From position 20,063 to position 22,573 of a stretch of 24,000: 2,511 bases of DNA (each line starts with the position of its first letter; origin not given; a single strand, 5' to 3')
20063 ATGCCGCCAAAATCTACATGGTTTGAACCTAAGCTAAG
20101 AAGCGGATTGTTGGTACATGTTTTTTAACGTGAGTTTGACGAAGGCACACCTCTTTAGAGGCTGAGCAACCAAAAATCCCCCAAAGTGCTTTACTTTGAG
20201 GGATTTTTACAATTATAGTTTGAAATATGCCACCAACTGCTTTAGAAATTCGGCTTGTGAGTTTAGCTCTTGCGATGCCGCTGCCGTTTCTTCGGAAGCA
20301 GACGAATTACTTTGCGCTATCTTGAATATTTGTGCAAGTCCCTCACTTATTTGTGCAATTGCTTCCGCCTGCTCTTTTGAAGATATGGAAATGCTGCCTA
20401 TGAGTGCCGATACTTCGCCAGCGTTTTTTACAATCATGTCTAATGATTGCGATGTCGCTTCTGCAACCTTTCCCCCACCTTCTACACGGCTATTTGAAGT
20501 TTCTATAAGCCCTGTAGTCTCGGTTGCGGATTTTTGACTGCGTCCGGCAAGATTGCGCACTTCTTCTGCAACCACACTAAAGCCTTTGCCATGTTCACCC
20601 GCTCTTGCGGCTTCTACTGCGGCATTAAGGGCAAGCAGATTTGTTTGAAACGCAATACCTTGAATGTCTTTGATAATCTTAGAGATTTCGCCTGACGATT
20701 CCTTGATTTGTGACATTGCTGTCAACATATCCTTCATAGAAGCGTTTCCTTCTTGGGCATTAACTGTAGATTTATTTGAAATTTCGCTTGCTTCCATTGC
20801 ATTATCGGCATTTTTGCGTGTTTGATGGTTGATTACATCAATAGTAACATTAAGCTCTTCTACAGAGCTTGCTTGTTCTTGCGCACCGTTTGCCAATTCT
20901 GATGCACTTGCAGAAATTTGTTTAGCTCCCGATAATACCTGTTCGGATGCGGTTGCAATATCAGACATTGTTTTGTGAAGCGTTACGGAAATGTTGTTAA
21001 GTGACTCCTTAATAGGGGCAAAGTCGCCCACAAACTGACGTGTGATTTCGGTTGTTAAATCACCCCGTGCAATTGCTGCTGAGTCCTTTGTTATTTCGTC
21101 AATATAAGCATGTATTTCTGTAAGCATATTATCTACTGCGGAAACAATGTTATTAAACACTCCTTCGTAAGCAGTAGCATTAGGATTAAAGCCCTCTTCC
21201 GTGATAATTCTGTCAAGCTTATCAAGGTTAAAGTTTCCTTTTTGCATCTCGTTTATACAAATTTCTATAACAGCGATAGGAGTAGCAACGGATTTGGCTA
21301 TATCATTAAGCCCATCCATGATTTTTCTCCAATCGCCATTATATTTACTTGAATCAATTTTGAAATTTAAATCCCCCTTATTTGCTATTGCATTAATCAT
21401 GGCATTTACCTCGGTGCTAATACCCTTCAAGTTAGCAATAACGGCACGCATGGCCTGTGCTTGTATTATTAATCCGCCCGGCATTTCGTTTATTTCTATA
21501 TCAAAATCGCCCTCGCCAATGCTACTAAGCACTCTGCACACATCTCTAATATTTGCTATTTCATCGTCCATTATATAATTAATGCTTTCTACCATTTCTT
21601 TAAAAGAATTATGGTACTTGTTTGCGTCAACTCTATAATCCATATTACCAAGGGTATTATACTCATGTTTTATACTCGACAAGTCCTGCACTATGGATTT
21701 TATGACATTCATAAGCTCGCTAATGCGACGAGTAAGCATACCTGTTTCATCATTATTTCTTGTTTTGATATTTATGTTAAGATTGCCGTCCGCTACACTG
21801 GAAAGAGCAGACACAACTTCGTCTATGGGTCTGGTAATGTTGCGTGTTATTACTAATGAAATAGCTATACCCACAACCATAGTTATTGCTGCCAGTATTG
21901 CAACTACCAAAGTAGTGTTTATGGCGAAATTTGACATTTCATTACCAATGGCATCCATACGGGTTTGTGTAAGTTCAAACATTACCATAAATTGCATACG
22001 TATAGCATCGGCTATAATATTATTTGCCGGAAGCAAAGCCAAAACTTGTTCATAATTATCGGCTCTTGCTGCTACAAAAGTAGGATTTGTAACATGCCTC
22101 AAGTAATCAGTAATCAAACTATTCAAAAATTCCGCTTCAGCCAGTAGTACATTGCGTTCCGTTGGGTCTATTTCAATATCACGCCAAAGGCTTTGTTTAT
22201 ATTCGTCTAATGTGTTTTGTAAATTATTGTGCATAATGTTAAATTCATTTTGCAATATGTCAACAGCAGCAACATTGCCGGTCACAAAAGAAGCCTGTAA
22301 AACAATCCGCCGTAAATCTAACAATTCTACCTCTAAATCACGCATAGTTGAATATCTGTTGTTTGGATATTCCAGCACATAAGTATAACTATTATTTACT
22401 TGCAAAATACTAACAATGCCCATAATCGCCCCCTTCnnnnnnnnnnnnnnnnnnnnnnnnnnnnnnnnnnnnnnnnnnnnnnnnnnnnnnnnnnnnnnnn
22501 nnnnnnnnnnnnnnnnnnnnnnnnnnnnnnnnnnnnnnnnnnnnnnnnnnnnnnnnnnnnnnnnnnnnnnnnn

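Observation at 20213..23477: Orphan TctC-family binding lipoprotein coupled (13-nt gap) to a chemoreceptor: candidate binding-protein-dependent chemotaxis input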

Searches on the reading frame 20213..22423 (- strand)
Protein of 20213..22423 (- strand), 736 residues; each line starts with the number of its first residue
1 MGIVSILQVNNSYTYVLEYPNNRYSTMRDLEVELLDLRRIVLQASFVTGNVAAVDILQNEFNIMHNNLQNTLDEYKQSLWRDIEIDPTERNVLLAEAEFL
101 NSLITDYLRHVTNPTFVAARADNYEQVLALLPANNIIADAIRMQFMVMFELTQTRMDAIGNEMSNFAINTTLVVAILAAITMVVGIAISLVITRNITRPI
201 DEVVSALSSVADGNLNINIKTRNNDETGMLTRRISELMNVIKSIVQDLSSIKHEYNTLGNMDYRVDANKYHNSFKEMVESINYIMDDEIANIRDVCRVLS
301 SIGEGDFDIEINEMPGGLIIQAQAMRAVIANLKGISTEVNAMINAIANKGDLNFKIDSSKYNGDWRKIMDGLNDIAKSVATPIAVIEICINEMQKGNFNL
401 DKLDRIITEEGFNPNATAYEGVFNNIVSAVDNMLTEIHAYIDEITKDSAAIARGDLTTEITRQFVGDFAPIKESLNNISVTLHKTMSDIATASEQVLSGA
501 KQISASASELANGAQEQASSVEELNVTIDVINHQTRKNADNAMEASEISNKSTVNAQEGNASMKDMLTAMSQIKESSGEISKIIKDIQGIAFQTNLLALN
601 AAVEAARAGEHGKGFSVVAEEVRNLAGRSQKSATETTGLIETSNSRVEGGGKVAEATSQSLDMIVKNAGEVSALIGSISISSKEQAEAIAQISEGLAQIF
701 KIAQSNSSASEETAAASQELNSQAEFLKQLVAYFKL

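Call 4: search_protein_families(library=pfam, proteins=[window:20213-22423:-], max_evalue=0.01)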
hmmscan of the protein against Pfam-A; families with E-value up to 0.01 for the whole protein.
window:20213-22423:- (736 aa): 4 families
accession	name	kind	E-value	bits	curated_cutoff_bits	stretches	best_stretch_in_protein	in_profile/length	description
PF00015.26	MCPsignal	-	3.9e-46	157.5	34.6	1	546-701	1-170/172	Methyl-accepting chemotaxis protein (MCP) signalling domain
PF18947.5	HAMP_2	-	1.8e-24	85.9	24.3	3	419-481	2-64/67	HAMP domain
PF00672.30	HAMP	-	5.4e-12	46.3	25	1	191-234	1-44/53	HAMP domain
PF18575.6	HAMP_N3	-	0.0034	17.3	25.7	0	295-333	5-43/43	HAMP N-terminal domain 3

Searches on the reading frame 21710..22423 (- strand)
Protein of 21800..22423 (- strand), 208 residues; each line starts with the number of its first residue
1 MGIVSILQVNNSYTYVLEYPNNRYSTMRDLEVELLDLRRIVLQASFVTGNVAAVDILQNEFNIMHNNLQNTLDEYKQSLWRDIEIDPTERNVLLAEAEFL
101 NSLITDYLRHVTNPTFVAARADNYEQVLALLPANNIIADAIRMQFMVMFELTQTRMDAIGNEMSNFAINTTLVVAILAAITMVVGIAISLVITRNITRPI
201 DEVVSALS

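Call 24: find_homologous_proteins(query=window:21800-22423:-, max_evalue=0.001)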
Query window:21800-22423:- (208 aa): 1 proteins with E <= 0.001 among 241 candidates.
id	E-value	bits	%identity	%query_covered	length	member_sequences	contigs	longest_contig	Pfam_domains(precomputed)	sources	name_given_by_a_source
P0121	1.2e-57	213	55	93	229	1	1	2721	PF12729.14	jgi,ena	-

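Call 39: search_protein_families(library=pfam, proteins=[window:21830-22423:-], max_evalue=1)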
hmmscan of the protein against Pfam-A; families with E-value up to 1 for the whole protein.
window:21830-22423:- (198 aa): 1 family
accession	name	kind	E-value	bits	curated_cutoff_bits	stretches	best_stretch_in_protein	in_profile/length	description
PF22114.2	NUP120_helical_2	-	0.023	15.2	21.5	0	38-80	112-155/184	Nucleoporin NUP120, helical domain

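Call 55: predict_structure(alignment_id=A4)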
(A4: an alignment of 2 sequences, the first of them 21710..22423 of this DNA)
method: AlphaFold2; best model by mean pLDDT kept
length: 238 residues; sequences in the alignment: 2
mean_pLDDT: 76.5   pTM: 0.61
mean pLDDT of the five models: 76.5, 70.6, 68.8, 62.4, 56.7
residues with pLDDT >= 90: 68; 70-90: 99; 50-70: 38; < 50: 33
segments of 3 or more residues with pLDDT < 50: 1-13, 213-228
pLDDT, mean of each block of 10 residues (from residue 1): 37 59 86 89 87 94 93 91 84 93 89 91 91 87 90 82 71 74 77 63 58 48 47 50
secondary structure, 60 per line:
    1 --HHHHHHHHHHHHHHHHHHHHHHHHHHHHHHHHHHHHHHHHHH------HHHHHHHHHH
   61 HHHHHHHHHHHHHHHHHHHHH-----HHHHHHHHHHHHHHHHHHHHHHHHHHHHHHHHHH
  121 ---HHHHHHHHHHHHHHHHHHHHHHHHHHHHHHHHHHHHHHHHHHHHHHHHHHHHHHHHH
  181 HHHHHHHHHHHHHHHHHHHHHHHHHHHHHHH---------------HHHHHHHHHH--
elements in order: H3-44 H51-81 H87-120 H124-211 H227-236

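Call 59: fold_search(model_id=the predicted structure, library=pdb)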
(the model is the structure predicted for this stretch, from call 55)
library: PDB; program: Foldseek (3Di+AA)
matches with E <= 10: 714; with E <= 0.001: 0
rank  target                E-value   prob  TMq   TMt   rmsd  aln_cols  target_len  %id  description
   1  6s1a_B                1.5e-02  1.00  0.36  0.57   6.4       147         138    9  Ligand binding domain of the P. putida receptor PcaY_PP (released 2020-10-21)
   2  6s18_A                1.8e-02  1.00  0.51  0.79   2.7       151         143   12  Ligand binding domain of the P. putida receptor PcaY_PP in complex with glycerol (released 2020-10-21)
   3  9a65_A                2.1e-02  1.00  0.58  0.28   8.5       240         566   18  Integrative model of YVAQ-MCPB by crosslinking MS and deep learning (released 2024-09-18)
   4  8tn1_A                2.7e-02  1.00  0.49  0.74   3.2       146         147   12  De novo designed protein binds poly ADP ribose polymerase inhibitors (PARPi) - apo (released 2024-04-24)
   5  8w6e_B                3.0e-02  1.00  0.40  0.54   5.4       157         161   13  De novo design of HBC599 binder (released 2024-11-27)
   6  8w6f_A                3.2e-02  1.00  0.40  0.54   5.1       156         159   10  Apo structure of HBC binder (released 2024-11-27)
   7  6s33_B                3.3e-02  1.00  0.35  0.58   6.6       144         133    9  Ligand binding domain of the P. putida receptor PcaY_PP in complex with Protocatechuate (released 2020-10-21)
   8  6s37_B                3.5e-02  1.00  0.36  0.60   5.1       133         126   10  Ligand binding domain of the P. putida receptor PcaY_PP in complex with salicylic acid (released 2020-10-21)
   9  7wrm_A                3.7e-02  1.00  0.51  0.82   2.6       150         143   12  The malate-bound dimer of chemoreceptor MCP2201 ligand binding domain (released 2023-01-04)
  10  6s37_A                3.7e-02  1.00  0.41  0.64   4.8       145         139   10  Ligand binding domain of the P. putida receptor PcaY_PP in complex with salicylic acid (released 2020-10-21)
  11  8gl3                  3.7e-02  0.47  0.17  0.20  18.0       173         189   17  De novo design of monomeric helical bundles for pH-controlled membrane lysis (released 2023-09-06)
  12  6s33_A                5.1e-02  0.99  0.33  0.50   8.0       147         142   12  Ligand binding domain of the P. putida receptor PcaY_PP in complex with Protocatechuate (released 2020-10-21)
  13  8w6e_A                5.6e-02  1.00  0.39  0.52   5.0       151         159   10  De novo design of HBC599 binder (released 2024-11-27)
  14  4k0d_B                5.9e-02  0.93  0.28  0.41   7.3       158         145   14  Periplasmic sensor domain of sensor histidine kinase, Adeh_2942 (released 2013-06-12)
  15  2d4u_A                5.9e-02  0.92  0.29  0.39  14.0       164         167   15  Crystal Structure of the ligand binding domain of the bacterial serine chemoreceptor Tsr (released 2006-11-14)
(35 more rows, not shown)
